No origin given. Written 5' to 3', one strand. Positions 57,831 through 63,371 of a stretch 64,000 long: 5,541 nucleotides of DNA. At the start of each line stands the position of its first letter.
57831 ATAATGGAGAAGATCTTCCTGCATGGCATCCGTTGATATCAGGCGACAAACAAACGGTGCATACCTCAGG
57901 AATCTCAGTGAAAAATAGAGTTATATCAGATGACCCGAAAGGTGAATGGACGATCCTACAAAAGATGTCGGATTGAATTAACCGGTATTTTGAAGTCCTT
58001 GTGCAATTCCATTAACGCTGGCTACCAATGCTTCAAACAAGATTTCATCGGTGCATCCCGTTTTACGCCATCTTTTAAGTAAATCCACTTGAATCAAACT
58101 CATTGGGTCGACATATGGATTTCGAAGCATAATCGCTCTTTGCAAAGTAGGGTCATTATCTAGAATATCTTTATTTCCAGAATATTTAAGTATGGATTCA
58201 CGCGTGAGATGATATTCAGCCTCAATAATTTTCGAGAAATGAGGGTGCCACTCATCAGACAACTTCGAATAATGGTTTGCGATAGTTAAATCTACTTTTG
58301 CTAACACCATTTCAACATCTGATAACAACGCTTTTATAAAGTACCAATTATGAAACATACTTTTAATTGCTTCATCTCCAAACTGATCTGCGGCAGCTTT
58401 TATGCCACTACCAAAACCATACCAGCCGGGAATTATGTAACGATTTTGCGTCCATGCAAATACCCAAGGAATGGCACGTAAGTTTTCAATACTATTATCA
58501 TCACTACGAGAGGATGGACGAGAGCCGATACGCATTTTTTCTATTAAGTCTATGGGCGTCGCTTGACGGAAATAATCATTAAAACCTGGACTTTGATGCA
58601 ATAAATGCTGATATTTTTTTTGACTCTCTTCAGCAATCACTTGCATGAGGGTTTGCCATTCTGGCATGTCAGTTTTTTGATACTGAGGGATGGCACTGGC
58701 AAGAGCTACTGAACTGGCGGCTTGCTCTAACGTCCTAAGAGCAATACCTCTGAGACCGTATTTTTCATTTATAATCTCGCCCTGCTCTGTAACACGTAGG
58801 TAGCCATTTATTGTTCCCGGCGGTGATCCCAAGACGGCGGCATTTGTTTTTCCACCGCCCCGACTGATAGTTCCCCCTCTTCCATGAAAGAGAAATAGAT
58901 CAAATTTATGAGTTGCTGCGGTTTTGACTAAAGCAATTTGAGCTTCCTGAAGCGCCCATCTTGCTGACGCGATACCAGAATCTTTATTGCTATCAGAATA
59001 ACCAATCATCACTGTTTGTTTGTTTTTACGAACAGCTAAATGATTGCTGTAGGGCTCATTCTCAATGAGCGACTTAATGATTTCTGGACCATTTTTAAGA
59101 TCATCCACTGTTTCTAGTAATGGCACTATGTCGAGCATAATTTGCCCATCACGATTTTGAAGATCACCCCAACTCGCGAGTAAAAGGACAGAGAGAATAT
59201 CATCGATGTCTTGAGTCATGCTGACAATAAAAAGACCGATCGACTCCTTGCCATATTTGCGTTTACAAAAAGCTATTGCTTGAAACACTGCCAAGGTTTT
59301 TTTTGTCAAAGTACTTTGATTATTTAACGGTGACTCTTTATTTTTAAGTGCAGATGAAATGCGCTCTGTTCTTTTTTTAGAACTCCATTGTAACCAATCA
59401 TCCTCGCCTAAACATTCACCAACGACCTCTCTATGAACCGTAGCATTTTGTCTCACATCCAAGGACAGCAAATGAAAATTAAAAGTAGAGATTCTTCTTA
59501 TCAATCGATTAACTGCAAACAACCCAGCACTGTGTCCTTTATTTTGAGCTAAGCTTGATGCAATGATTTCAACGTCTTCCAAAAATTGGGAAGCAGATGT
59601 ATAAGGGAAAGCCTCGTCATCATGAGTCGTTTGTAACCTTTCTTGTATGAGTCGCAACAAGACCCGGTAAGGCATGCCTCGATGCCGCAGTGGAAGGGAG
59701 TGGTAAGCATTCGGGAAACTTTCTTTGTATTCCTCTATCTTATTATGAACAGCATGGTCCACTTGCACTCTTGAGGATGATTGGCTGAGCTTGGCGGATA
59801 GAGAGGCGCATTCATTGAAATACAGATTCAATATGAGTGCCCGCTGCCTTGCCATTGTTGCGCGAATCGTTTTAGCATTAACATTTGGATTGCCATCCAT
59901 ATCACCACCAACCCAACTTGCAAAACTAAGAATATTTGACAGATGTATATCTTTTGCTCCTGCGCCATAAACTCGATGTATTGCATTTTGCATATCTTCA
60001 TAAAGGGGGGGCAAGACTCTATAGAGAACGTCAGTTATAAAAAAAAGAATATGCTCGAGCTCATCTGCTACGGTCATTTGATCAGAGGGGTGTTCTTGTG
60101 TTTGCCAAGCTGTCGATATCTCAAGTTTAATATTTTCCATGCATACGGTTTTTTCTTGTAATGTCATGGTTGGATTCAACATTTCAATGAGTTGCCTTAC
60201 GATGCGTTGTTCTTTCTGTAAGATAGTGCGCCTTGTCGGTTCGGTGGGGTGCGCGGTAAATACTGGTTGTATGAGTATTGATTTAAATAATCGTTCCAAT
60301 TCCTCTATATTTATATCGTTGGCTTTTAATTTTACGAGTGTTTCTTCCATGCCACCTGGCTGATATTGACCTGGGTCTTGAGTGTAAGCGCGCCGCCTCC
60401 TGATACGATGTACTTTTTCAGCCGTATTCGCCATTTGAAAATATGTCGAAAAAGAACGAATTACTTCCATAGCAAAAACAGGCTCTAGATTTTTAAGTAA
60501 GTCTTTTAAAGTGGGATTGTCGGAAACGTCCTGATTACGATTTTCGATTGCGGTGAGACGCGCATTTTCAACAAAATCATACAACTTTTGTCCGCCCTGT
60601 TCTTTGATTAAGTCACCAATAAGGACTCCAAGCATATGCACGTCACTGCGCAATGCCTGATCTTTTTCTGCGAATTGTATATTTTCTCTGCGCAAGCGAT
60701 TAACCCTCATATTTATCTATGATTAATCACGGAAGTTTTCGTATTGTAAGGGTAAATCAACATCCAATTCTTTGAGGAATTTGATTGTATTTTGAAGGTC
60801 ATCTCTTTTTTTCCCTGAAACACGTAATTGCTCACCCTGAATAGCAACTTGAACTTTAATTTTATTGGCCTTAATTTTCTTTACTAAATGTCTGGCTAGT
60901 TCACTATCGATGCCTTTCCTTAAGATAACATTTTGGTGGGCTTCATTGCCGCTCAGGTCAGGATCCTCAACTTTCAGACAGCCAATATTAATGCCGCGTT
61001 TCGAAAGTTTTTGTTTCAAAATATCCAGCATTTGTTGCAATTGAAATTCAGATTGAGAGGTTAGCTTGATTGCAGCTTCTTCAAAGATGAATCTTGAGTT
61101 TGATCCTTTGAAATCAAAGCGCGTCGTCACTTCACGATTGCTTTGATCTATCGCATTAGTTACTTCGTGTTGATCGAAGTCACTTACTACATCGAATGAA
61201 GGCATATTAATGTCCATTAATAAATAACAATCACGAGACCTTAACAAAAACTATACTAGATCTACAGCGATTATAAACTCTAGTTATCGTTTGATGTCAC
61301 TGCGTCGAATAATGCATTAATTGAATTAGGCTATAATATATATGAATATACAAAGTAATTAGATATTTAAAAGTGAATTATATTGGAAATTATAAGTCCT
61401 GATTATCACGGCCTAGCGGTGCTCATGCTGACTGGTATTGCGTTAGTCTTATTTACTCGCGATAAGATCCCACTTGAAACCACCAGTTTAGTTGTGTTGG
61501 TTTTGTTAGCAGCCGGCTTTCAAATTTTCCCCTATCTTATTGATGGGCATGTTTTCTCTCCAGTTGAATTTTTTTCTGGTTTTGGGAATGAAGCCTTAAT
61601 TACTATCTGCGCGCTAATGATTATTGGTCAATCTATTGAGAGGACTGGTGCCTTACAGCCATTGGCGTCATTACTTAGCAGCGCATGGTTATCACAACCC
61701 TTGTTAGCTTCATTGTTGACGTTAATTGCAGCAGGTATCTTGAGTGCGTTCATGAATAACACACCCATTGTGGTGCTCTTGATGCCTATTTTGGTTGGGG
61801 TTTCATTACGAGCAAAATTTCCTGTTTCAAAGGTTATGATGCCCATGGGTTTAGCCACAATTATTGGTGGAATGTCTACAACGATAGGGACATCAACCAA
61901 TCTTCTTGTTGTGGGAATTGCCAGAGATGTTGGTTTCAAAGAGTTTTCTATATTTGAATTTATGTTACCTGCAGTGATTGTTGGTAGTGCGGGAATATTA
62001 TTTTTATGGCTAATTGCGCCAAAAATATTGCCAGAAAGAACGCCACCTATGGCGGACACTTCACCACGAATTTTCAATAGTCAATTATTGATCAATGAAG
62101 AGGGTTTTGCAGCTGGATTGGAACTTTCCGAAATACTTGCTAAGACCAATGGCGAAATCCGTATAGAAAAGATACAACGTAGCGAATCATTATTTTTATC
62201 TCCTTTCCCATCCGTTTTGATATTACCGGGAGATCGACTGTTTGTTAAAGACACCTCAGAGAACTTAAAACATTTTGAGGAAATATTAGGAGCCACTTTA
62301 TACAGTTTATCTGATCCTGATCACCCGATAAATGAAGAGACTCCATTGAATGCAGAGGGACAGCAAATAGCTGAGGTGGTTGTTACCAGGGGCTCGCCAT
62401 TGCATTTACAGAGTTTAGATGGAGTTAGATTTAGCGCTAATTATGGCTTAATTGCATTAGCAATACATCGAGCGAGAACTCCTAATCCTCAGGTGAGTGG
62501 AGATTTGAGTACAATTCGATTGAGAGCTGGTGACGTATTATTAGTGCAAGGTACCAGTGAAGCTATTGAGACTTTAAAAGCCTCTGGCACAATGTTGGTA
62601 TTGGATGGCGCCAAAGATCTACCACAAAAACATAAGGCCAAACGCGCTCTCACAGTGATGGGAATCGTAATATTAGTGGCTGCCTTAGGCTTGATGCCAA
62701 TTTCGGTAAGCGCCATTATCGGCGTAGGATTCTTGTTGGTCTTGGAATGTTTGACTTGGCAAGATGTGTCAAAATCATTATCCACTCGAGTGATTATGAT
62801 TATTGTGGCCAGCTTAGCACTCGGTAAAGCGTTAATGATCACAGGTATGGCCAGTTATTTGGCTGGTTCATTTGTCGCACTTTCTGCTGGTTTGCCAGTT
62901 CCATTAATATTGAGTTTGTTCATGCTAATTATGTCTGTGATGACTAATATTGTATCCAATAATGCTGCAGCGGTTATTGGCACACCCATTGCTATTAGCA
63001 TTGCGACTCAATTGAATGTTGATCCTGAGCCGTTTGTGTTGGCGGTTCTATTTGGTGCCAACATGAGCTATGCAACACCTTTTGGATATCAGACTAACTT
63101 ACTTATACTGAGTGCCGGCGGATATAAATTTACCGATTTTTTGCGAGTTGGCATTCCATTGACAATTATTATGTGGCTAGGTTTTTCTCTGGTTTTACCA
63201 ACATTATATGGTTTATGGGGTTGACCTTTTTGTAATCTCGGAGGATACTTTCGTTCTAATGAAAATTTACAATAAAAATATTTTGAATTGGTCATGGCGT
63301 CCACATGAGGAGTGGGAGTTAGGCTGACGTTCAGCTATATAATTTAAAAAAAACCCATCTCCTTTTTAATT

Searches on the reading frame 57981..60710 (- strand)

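Call 42: search_protein_families(library=pfam, proteins=[window:57981-60710:-], max_evalue=0.00001)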
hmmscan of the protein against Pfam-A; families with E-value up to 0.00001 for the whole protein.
window:57981-60710:- (910 aa): 1 family
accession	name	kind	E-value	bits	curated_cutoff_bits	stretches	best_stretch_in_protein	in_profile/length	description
PF00311.23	PEPcase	-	7.1e-265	881.8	22.4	1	20-910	1-919/919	Phosphoenolpyruvate carboxylase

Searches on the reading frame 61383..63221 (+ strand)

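Call 42: search_protein_families(library=pfam, proteins=[window:61383-63221:+], max_evalue=0.00001)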
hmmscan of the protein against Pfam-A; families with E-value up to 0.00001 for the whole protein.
window:61383-63221:+ (613 aa): 2 families
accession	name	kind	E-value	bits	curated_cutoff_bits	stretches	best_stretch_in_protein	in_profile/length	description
PF03600.22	CitMHS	-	9.1e-69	232.5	31.9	2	21-544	1-321/336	Citrate transporter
PF02080.26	TrkA_C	-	1e-15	57.8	27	1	329-400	1-68/71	TrkA-C domain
